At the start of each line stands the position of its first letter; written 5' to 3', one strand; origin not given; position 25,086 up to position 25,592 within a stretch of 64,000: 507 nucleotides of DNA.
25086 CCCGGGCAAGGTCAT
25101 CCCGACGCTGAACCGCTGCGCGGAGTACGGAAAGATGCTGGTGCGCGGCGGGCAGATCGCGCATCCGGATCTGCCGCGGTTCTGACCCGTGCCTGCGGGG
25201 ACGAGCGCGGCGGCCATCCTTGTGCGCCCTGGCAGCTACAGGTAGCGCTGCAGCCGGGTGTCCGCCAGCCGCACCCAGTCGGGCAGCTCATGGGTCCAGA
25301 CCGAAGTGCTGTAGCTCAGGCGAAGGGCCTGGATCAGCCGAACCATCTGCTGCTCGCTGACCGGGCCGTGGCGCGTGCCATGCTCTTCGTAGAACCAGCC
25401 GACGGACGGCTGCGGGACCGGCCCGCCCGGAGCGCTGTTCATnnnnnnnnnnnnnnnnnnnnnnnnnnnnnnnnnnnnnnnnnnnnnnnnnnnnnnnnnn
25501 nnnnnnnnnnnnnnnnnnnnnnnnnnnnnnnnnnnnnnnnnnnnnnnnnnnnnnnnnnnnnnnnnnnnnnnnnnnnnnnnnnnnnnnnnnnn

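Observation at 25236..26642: Three-gene islet with atypical codon usage: XRE regulator divergent from a coupled secreted-protein / GYF_2 mini-protein operon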

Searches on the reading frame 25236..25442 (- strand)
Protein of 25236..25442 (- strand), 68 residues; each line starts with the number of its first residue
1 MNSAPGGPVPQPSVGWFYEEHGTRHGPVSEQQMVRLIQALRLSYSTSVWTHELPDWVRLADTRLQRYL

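Call 4: search_protein_families(library=pfam, proteins=[window:25236-25442:-], max_evalue=1)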
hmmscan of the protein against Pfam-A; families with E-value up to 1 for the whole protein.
window:25236-25442:- (68 aa): 1 family
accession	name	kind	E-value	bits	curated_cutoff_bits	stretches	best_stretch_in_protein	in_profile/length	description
PF14237.11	GYF_2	-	1.1e-10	41.5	25.8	1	16-61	1-46/50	GYF domain 2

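Call 5: search_protein_families(library=ncbifam, proteins=[window:25236-25442:-], max_evalue=1)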
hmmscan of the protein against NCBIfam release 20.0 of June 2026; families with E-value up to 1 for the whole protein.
window:25236-25442:- (68 aa): 0 families

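Call 39: search_protein_families(library=padloc, proteins=[window:25236-25442:-], max_evalue=0.1)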
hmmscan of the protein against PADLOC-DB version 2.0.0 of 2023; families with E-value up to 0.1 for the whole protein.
window:25236-25442:- (68 aa): 0 families

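Call 40: search_protein_families(library=phrogs, proteins=[window:25236-25442:-], max_evalue=0.1)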
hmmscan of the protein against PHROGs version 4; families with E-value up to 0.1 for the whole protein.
window:25236-25442:- (68 aa): 0 families
